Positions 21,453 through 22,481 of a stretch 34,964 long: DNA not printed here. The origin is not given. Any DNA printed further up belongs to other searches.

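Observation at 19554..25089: RegB/RegA redox two-component system in one co-directional string with a CxxC outer-membrane barrel, an orphan secreted protein and an MbnP/MbnH copper-protein pair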

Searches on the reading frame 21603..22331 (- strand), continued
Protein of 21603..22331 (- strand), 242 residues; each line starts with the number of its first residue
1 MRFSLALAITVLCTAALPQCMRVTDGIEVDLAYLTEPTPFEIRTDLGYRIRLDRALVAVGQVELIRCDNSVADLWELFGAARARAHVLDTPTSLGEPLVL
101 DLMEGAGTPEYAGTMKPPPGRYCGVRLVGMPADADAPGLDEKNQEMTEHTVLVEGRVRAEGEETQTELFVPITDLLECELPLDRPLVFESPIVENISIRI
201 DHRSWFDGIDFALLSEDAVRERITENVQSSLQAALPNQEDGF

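Call 50: find_encoding_contigs(protein=P0254, flank=7000, max_places=1)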
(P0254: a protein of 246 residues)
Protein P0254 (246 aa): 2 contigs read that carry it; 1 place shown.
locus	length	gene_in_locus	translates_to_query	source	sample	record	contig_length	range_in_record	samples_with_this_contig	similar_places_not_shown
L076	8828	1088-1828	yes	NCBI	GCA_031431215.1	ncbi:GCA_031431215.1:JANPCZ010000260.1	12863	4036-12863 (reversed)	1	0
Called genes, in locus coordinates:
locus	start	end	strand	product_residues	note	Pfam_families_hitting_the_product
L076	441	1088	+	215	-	-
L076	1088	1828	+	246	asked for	-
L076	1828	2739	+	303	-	-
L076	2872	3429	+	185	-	PF05685:Uma2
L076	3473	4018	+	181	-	-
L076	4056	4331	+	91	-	-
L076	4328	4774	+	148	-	-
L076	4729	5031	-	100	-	-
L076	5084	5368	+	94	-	PF24517:CBM96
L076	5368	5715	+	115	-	-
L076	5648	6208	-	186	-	-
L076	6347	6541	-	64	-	-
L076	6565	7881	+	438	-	PF13492:GAF_3, PF00512:HisKA, PF02518:HATPase_c, PF13589:HATPase_c_3 (weak)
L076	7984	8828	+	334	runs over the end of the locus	PF12728:HTH_17, PF00072:Response_reg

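Call 58: search_solved_structures(query=A3, max_evalue=10, show_alignments=2)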
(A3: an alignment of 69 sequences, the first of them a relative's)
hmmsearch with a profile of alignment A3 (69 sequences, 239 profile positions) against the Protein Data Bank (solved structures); distinct sequences matched with E-value up to 10: 1.
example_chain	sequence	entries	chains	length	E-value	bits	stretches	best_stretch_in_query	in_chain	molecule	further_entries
9fct_B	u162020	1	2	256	0.54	12.8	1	9-51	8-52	DUF4465 domain-containing protein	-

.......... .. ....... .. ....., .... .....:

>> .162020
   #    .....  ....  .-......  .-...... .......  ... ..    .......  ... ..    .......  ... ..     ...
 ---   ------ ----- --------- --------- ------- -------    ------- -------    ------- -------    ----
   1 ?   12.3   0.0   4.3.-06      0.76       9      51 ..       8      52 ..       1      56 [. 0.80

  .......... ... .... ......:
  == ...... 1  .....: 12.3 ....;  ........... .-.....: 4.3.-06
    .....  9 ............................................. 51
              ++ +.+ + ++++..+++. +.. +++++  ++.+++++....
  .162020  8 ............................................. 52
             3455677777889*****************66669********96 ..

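Call 69: search_protein_families(library=pfam, proteins=[L057:1015-3624:+, L057:3659-4303:+, L057:4310-4816:+, L057:4971-5645:+, L057:6102-6827:+, L057:11166-11885:+, L055:3675-5243:+, L055:5327-6388:+, L055:6398-6877:-, L055:10759-11751:-], max_evalue=0.001)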
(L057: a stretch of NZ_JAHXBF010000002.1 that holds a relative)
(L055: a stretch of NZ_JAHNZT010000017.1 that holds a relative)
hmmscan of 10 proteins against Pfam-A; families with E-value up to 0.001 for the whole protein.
L057:1015-3624:+ (869 aa): 1 family
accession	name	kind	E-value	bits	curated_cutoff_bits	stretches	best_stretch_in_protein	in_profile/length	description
PF03176.21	MMPL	-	6.5e-23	81.6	20.5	2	253-433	128-313/333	MMPL family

L057:3659-4303:+ (214 aa): 0 families

L057:4310-4816:+ (168 aa): 1 family
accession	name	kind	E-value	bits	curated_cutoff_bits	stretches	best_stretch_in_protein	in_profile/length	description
PF02308.21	MgtC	-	5.5e-38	130.5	31.4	1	10-141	1-120/121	MgtC family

L057:4971-5645:+ (224 aa): 0 families

L057:6102-6827:+ (241 aa): 3 families
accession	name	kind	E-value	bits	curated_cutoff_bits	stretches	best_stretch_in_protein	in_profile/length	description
PF00005.33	ABC_tran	-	3.9e-25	89.5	25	1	18-160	2-136/137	ABC transporter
PF13191.12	AAA_16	-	0.00026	22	32.6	1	24-169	22-150/167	AAA ATPase domain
PF13401.12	AAA_22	-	0.00038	21.2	27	0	32-178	10-107/130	AAA domain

L057:11166-11885:+ (239 aa): 1 family
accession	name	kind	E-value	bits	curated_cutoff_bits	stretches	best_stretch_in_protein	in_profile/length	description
PF07987.16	DUF1775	-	2.9e-17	63.8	25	1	34-169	1-145/146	Domain of unkown function (DUF1775)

L055:3675-5243:+ (522 aa): 1 family
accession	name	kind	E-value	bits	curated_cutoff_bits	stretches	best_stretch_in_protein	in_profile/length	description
PF07494.17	Reg_prop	-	4.7e-05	23.6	20.4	0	449-471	2-24/24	Two component regulator propeller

L055:5327-6388:+ (353 aa): 2 families
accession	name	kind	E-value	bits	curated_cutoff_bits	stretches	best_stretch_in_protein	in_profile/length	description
PF00149.33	Metallophos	-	2.3e-14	54.7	21.5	1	124-283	1-189/191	Calcineurin-like phosphoesterase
PF12850.12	Metallophos_2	-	3e-08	34.2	27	1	125-283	2-117/154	Calcineurin-like phosphoesterase superfamily domain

L055:6398-6877:- (159 aa): 3 families
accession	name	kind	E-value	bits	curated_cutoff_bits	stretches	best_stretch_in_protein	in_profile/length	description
PF07681.17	DoxX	-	1.2e-14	55.1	23.6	1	22-100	4-84/85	DoxX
PF02077.20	SURF4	-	2.3e-11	44.3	27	1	73-144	191-263/267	SURF4 family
PF05514.17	HR_lesion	-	1.7e-05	25.4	22.6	0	67-130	72-134/138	HR-like lesion-inducing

L055:10759-11751:- (330 aa): 3 families
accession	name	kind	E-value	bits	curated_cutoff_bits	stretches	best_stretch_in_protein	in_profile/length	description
PF00107.32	ADH_zinc_N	-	1.4e-26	93.4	31.8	1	151-277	1-122/129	Zinc-binding dehydrogenase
PF13602.12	ADH_zinc_N_2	-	2.5e-23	83.9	27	1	184-323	1-134/134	Zinc-binding dehydrogenase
PF08240.17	ADH_N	-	3.3e-18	66.3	23.5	1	26-110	1-104/104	Alcohol dehydrogenase GroES-like domain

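Call 88: search_protein_families(library=pfam, proteins=[L057:12184-12621:+, L057:13036-14952:+, L057:14971-16545:+, L076:441-1085:+, L074:3883-4842:+, L059:8745-10508:-, L059:6173-6895:+], max_evalue=0.01)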
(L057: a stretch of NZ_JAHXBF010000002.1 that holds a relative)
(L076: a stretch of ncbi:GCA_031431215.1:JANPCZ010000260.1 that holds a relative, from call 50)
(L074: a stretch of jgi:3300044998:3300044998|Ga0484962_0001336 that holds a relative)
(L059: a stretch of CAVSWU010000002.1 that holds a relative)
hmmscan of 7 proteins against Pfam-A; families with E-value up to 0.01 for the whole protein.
L057:12184-12621:+ (146 aa): 2 families
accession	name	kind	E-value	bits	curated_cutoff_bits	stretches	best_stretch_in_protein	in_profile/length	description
PF00034.26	Cytochrom_C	-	3.8e-06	28.6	21.3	1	65-141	7-86/90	Cytochrome c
PF13442.11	Cytochrome_CBB3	-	0.00013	22.6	27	1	63-141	6-68/68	Cytochrome C oxidase, cbb3-type, subunit III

L057:13036-14952:+ (639 aa): 4 families
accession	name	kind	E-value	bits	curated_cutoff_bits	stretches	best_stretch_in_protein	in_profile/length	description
PF00593.30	TonB_dep_Rec_b-barrel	-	5.2e-45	155.5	27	1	225-615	26-436/436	TonB dependent receptor-like, beta-barrel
PF07715.20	Plug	-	3.4e-24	85.9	23.9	1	47-150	2-107/107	TonB-dependent Receptor Plug Domain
PF14905.12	OMP_b-brl_3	-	0.00066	19.3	27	1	401-536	168-302/408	Outer membrane protein beta-barrel family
PF02749.22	QRPTase_N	-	0.0098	16.5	27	0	39-85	3-44/82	Quinolinate phosphoribosyl transferase, N-terminal domain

L057:14971-16545:+ (525 aa): 1 family
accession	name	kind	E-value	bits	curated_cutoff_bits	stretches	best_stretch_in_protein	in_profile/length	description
PF14064.11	HmuY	-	1.1e-58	198.2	27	3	226-356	2-146/157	HmuY protein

L076:441-1085:+ (215 aa): 0 families

L074:3883-4842:+ (320 aa): 1 family
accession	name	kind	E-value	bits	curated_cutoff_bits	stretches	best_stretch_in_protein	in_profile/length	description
PF10023.15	Aminopep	-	1.3e-72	245.3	25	1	2-298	4-314/322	Putative aminopeptidase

L059:8745-10508:- (588 aa): 3 families
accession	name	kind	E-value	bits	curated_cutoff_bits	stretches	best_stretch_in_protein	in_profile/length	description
PF02896.24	PEP-utilizers_C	-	1.2e-106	356.6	22.8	1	265-550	6-291/293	PEP-utilising enzyme, PEP-binding domain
PF05524.18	PEP-utilisers_N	-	3.9e-32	111.4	24.4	1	12-135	1-121/121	PEP-utilising enzyme, N-terminal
PF00391.29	PEP-utilizers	-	2.8e-23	81.7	23.1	1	162-235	2-72/72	PEP-utilising enzyme, mobile domain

L059:6173-6895:+ (241 aa): 9 families
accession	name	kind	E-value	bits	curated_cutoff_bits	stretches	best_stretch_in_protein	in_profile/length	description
PF00005.33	ABC_tran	-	7e-26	91.9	25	1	18-160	2-136/137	ABC transporter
PF13304.12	AAA_21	-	0.00019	22.1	27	0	30-48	2-20/304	AAA domain, putative AbiEii toxin, Type IV TA system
PF13191.12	AAA_16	-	0.00029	21.8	32.6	1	28-158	25-140/167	AAA ATPase domain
PF25199.1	nSTAND_NTPase5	-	0.0012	19.1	34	0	26-54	40-67/145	Novel STAND NTPase 5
PF19993.5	DO-GTPase2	-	0.0013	18.9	27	1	28-47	1-20/226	Double-GTPase 2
PF13401.12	AAA_22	-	0.002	18.9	27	1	32-163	10-96/130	AAA domain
PF13604.12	AAA_30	-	0.0075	16.5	27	0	26-63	17-53/191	AAA domain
PF20720.3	nSTAND3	-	0.0086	16.2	27.2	0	28-51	18-41/155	Novel STAND NTPase 3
PF13521.12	AAA_28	-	0.009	16.7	27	0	31-50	3-22/164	AAA domain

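Call 93: list_cluster_members(proteins=[P0254, P0390, P0245, P0246, P0249, P0259, P0261, P0331, P0360, P0395])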
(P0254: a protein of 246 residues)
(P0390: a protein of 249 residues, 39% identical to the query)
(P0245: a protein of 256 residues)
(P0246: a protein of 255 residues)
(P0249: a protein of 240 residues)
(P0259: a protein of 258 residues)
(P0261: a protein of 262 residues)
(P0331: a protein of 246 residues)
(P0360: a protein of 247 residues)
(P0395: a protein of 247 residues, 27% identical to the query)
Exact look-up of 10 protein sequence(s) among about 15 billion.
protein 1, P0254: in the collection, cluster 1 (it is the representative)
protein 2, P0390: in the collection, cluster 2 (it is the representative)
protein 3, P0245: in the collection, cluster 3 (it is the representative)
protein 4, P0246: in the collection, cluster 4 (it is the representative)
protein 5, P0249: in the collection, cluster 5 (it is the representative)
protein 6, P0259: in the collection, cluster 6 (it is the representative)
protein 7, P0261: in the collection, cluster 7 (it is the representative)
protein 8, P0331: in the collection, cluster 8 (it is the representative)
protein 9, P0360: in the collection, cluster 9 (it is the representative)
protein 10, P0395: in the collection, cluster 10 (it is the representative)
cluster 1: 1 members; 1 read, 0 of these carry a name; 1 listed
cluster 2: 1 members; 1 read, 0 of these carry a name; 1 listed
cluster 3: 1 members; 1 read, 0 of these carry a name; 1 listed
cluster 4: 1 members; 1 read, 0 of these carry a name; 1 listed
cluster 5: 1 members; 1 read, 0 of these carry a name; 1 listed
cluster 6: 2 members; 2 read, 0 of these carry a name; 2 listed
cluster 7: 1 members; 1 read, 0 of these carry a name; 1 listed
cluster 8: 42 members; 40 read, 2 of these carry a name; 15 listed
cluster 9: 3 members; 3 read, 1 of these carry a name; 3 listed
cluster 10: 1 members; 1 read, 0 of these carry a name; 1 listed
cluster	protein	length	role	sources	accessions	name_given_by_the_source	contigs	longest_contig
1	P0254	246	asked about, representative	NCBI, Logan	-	-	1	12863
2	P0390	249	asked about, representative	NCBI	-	-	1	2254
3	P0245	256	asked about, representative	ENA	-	-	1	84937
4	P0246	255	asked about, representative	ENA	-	-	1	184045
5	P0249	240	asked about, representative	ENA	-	-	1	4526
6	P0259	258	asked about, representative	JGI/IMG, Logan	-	-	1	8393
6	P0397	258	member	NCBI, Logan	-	-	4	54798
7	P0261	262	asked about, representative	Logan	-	-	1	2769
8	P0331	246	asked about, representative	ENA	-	-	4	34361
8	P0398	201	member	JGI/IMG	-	hypothetical protein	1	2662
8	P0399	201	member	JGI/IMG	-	hypothetical protein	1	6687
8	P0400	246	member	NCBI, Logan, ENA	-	-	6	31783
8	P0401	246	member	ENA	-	-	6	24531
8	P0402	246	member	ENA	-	-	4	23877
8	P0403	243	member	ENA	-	-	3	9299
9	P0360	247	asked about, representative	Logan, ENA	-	-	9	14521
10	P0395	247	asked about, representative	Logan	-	-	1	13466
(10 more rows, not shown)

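Call 94: find_encoding_contigs(protein=P0360, flank=7000, max_places=2)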
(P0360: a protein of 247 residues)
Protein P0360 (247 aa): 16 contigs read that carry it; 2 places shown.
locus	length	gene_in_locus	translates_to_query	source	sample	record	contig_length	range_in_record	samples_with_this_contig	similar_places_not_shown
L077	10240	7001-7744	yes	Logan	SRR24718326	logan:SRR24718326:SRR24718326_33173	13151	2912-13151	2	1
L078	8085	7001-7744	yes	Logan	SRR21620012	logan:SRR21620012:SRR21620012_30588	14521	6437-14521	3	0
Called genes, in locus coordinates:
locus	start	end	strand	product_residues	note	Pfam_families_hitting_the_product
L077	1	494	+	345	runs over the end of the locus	PF01916:DS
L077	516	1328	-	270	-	PF04402:SIMPL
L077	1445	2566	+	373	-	PF03576:Peptidase_S58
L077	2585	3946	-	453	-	-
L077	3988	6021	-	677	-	PF02655:ATP-grasp_3 (faint), PF02786:CPSase_L_D2 (faint), PF02222:ATP-grasp (faint), PF07478:Dala_Dala_lig_C, PF13535:ATP-grasp_4 (faint), PF07478:Dala_Dala_lig_C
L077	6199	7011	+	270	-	-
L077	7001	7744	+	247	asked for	-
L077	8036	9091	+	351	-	-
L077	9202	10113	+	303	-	PF03631:Virul_fac_BrkB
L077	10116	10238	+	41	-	?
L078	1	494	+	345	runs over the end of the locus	PF01916:DS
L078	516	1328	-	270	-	PF04402:SIMPL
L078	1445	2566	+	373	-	PF03576:Peptidase_S58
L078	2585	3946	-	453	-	-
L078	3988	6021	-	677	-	PF02655:ATP-grasp_3 (faint), PF02786:CPSase_L_D2 (faint), PF02222:ATP-grasp (faint), PF07478:Dala_Dala_lig_C, PF13535:ATP-grasp_4 (faint), PF07478:Dala_Dala_lig_C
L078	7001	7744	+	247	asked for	-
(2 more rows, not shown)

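Call 95: find_encoding_contigs(protein=P0395, flank=7000, max_places=1)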
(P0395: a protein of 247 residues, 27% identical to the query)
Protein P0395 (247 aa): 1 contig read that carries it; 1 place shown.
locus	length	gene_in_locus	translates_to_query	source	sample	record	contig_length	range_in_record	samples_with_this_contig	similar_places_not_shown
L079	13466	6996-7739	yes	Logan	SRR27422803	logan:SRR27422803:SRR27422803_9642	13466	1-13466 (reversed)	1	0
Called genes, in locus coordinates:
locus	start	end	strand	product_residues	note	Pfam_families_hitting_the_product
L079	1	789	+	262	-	?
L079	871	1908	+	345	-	PF01916:DS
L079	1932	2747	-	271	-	PF04402:SIMPL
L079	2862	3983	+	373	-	PF03576:Peptidase_S58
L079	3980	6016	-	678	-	PF02655:ATP-grasp_3 (faint), PF02222:ATP-grasp (faint), PF07478:Dala_Dala_lig_C, PF13535:ATP-grasp_4 (faint), PF02786:CPSase_L_D2 (weak), PF07478:Dala_Dala_lig_C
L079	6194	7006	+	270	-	-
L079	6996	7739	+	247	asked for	-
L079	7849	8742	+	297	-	PF03631:Virul_fac_BrkB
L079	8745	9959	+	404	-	PF02163:Peptidase_M50, PF00571:CBS (faint)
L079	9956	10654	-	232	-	PF00753:Lactamase_B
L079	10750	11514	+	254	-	PF01925:TauE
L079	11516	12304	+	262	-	PF18306:LDcluster4, PF03641:Lysine_decarbox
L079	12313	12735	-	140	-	PF03703:bPH_2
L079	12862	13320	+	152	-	PF01741:MscL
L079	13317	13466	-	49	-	?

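Call 96: find_encoding_contigs(protein=P0396, flank=7000, max_places=1)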
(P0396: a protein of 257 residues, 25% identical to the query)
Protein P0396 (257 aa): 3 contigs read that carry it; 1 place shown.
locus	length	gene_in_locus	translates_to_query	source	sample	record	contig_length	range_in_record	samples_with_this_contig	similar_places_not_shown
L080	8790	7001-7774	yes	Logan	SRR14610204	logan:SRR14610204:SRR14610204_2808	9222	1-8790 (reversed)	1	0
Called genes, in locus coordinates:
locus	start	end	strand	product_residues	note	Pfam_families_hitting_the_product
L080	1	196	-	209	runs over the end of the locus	?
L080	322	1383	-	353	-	PF04773:FecR (weak)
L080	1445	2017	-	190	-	PF04542:Sigma70_r2, PF08281:Sigma70_r4_2 (weak), PF04545:Sigma70_r4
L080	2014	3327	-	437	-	-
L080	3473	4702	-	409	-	PF07642:BBP2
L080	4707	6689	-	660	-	PF17900:Peptidase_M1_N, PF01433:Peptidase_M1, PF09127:Leuk-A4-hydro_C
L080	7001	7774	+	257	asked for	-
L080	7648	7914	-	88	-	-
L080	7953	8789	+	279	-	?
